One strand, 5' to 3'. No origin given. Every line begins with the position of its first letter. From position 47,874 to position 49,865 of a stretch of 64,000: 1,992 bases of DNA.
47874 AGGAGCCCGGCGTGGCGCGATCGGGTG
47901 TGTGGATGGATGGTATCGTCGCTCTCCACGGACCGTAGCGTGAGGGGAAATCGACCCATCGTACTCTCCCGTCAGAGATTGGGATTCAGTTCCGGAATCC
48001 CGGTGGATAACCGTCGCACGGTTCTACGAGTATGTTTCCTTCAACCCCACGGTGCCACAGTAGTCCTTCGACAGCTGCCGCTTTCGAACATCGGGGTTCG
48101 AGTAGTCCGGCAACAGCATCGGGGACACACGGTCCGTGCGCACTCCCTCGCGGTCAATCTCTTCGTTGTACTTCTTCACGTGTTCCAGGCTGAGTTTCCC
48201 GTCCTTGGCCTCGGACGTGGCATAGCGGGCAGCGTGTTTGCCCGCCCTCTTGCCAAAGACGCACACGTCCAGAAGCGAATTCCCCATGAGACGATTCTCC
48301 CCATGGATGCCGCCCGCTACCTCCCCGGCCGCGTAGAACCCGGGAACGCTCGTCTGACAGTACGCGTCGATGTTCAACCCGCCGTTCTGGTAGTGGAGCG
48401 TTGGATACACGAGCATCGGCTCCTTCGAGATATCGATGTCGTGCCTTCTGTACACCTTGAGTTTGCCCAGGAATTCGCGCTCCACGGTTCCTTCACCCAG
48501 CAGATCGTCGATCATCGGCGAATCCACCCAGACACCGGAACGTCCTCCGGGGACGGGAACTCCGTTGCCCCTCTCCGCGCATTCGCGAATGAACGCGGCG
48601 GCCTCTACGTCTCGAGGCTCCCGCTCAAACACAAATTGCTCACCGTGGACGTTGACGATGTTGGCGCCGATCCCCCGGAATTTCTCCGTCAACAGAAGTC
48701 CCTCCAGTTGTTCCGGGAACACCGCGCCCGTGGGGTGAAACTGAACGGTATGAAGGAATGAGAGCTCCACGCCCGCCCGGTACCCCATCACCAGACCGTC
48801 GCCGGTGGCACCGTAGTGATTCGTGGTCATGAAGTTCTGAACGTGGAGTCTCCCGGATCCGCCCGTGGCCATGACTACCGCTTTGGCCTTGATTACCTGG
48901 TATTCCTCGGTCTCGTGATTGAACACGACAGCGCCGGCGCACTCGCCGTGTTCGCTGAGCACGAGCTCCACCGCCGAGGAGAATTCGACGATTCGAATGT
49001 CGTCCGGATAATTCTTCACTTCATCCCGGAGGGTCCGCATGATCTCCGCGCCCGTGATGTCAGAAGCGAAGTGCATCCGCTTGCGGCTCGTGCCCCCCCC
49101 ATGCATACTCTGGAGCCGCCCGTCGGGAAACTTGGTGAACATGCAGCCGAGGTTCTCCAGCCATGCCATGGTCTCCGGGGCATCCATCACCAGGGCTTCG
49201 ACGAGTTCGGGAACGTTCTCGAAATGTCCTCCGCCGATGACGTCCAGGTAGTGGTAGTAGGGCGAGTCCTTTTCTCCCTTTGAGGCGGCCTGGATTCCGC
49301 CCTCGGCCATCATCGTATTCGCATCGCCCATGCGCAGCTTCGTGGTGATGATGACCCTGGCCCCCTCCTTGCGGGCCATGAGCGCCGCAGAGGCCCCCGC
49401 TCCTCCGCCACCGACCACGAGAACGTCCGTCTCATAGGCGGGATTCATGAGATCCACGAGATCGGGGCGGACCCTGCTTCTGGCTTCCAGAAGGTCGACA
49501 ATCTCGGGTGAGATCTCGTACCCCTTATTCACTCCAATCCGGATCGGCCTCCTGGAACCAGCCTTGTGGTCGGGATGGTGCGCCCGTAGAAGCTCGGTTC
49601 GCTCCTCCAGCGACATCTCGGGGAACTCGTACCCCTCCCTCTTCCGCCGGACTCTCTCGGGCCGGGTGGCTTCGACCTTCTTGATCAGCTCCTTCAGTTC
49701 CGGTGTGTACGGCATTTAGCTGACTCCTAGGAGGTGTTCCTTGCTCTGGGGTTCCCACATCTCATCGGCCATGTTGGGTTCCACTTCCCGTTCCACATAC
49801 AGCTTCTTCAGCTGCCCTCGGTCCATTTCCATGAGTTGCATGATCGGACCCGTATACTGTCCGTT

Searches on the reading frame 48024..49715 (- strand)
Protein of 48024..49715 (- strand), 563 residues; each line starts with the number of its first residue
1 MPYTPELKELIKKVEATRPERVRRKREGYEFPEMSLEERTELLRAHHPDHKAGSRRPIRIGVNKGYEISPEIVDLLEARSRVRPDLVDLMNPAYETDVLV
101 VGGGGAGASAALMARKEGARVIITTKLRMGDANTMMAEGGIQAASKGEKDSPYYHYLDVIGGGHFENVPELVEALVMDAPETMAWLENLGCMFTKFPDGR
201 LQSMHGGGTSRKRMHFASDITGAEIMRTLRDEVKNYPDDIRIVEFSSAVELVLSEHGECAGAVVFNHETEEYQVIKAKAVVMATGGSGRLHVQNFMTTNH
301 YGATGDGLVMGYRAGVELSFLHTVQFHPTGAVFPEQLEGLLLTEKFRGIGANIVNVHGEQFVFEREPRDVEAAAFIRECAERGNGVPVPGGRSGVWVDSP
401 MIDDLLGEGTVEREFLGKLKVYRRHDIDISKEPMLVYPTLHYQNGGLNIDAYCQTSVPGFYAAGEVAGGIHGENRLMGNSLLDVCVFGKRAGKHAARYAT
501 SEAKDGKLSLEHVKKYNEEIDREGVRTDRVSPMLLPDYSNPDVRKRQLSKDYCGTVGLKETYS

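Call 4: search_protein_families(library=pfam, proteins=[window:48024-49715:-])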
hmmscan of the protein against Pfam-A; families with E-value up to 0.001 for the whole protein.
window:48024-49715:- (563 aa): 7 families
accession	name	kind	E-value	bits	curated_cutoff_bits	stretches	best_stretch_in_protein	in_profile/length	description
PF00890.30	FAD_binding_2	-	1.4e-77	262.1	20.4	1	97-481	1-414/414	FAD binding domain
PF07992.20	Pyr_redox_2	-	1.1e-12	48.5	26.1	1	97-290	2-113/291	Pyridine nucleotide-disulphide oxidoreductase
PF03486.20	HI0933_like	-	4.9e-06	26.6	50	1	97-466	2-219/244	HI0933-like protein Rossmann domain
PF01266.30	DAO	-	1e-05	25.7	27.9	1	97-207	1-95/353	FAD dependent oxidoreductase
PF12831.13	FAD_oxidored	-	2e-05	24.5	27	1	97-126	1-30/416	FAD dependent oxidoreductase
PF01134.28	GIDA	-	0.0005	19.7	22.1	0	97-126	1-30/391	Glucose inhibited division protein A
PF01494.25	FAD_binding_3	-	0.00055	19.7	22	0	95-128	1-34/349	FAD binding domain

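Call 7: search_solved_structures(query=window:48024-49715:-, max_evalue=0.001, show_alignments=2)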
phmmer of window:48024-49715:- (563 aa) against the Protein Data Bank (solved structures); distinct sequences matched with E-value up to 0.001: 62 (the best 60 are shown).
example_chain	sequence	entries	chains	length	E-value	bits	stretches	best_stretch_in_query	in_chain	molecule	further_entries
7d6v_A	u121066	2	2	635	4.6e-67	230.3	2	95-368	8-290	Succinate dehydrogenase subunit A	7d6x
1nek_A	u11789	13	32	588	2e-54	188.6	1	92-499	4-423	Succinate dehydrogenase flavoprotein subunit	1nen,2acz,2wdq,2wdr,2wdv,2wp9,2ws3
3p4p_A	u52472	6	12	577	1.2e-53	186.1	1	93-506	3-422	Fumarate reductase flavoprotein subunit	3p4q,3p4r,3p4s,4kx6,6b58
1kf6_A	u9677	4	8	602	1.4e-53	185.8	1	93-506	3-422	FUMARATE REDUCTASE FLAVOPROTEIN | Fumarate reductase flavoprotein subunit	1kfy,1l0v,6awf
5vpn_A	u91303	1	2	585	2.9e-53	184.7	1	93-506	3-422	Fumarate reductase flavoprotein subunit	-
2b76_A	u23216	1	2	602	3.1e-53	184.6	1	93-506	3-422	Fumarate reductase flavoprotein subunit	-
3cir_A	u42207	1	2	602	6.4e-53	183.6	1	93-506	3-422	Fumarate reductase flavoprotein subunit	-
6lum_A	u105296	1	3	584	3.6e-52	181.1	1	94-501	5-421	Succinate dehydrogenase subunit A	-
5kxj_A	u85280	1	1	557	7.1e-51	176.9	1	91-494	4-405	L-aspartate oxidase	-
1chu_A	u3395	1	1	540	2.1e-49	172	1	92-497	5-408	PROTEIN (L-ASPARTATE OXIDASE)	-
1knp_A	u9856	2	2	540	2e-48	168.8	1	92-497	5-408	L-aspartate oxidase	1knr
8gs8_A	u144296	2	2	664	3.3e-46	161.5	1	94-491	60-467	Succinate dehydrogenase [ubiquinone] flavoprotein subunit, mitochondrial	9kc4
4ytp_A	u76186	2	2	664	3.4e-46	161.4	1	93-492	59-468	Succinate dehydrogenase [ubiquinone] flavoprotein subunit, mitochondrial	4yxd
6vax_A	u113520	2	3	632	3.9e-46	161.2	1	94-491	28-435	Succinate dehydrogenase [ubiquinone] flavoprotein subunit, mitochondrial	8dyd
1d4d_A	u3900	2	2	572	6.6e-46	160.5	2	95-381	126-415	FLAVOCYTOCHROME C FUMARATE REDUCTASE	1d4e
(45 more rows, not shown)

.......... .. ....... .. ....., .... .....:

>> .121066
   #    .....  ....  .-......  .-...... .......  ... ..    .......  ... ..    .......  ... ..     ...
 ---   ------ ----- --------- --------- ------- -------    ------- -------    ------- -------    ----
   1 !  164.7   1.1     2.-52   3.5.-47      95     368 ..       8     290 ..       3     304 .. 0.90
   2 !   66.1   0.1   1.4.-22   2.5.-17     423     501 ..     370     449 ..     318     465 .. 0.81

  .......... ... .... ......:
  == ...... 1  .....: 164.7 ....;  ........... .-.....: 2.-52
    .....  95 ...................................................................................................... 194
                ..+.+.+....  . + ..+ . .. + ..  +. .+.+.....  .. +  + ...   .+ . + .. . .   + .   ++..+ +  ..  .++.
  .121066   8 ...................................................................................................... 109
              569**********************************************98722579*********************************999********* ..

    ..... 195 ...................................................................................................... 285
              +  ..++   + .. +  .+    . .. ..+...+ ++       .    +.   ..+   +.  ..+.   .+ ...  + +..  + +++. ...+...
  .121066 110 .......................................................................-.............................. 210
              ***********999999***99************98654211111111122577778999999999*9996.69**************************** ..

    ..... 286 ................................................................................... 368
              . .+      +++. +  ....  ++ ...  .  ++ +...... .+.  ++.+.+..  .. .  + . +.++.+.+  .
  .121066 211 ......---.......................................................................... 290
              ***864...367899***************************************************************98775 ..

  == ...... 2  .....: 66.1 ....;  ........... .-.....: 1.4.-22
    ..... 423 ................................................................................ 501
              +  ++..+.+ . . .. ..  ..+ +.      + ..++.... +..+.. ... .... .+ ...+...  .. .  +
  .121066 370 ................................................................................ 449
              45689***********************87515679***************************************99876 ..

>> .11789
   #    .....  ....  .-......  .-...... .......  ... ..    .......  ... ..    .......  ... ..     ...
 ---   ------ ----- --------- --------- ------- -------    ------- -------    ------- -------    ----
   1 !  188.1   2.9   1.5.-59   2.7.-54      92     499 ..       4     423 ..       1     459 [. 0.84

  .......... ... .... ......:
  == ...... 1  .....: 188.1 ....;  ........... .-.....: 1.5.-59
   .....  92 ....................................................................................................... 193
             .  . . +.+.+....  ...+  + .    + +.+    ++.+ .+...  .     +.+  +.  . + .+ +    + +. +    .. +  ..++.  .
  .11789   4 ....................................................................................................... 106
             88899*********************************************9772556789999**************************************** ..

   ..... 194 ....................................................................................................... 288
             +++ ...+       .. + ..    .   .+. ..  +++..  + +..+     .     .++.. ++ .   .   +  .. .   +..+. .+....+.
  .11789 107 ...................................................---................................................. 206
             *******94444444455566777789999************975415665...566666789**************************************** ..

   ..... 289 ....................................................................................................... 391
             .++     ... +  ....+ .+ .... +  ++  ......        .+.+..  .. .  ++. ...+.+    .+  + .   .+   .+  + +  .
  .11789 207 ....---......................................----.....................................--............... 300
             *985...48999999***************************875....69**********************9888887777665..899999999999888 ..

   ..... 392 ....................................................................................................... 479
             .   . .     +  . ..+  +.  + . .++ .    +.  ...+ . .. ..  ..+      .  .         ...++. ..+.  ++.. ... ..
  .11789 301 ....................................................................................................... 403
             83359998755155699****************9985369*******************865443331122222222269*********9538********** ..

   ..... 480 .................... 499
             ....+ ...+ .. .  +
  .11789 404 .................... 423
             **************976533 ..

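Call 10: search_protein_families(library=ncbifam, proteins=[window:48024-49715:-], max_evalue=0.00001)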
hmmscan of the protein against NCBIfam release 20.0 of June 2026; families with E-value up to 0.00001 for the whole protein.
window:48024-49715:- (563 aa): 47 families (the best 25 are shown)
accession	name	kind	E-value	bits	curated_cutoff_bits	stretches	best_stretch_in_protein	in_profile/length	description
NF004900.0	PRK06263.1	equivalog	8.1e-103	344.8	718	1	93-522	5-426/546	fumarate reductase (CoM/CoB) subunit TfrA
NF005866.0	PRK07803.1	equivalog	9.7e-87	291.6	819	2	94-368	7-290/631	fumarate reductase/succinate dehydrogenase flavoprotein subunit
TIGR00551.1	nadB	equivalog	3e-86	290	452.75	1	95-526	2-416/489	L-aspartate oxidase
TIGR01812.1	sdhA_frdA_Gneg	subfamily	1.2e-84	284.8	567.3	1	97-518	1-423/568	succinate dehydrogenase or fumarate reductase, flavoprotein subunit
NF005867.0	PRK07804.1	equivalog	3.1e-80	270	639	1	95-509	18-427/548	L-aspartate oxidase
NF004724.0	PRK06069.1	subfamily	5.7e-72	242.7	826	1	95-518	5-433/577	succinate dehydrogenase/fumarate reductase flavoprotein subunit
NF005636.0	PRK07395.1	subfamily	6.2e-72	242.6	723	1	93-506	10-413/560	L-aspartate oxidase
NF006686.0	PRK09231.1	equivalog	3e-68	230.8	854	1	94-512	4-428/598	fumarate reductase (quinol) flavoprotein subunit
TIGR01176.1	fum_red_Fp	equivalog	1.9e-67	228.2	932.7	1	95-507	3-421/580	fumarate reductase (quinol) flavoprotein subunit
TIGR01816.1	sdhA_forward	equivalog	6.7e-67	225.9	727.35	1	96-522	3-438/584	succinate dehydrogenase flavoprotein subunit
NF006567.0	PRK09077.1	equivalog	1.3e-65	221.6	629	1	92-504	5-414/537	L-aspartate oxidase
NF004613.0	PRK05945.1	equivalog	3e-65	220.9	824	1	95-504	3-418/575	succinate dehydrogenase/fumarate reductase flavoprotein subunit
NF005978.0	PRK08071.1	equivalog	3.9e-65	220.2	621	1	95-507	3-396/514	L-aspartate oxidase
NF005701.0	PRK07512.1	equivalog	4.5e-65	219.9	528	1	95-506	9-404/516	L-aspartate oxidase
NF004820.0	PRK06175.1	equivalog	3.4e-64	217.3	472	1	95-518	4-402/433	L-aspartate oxidase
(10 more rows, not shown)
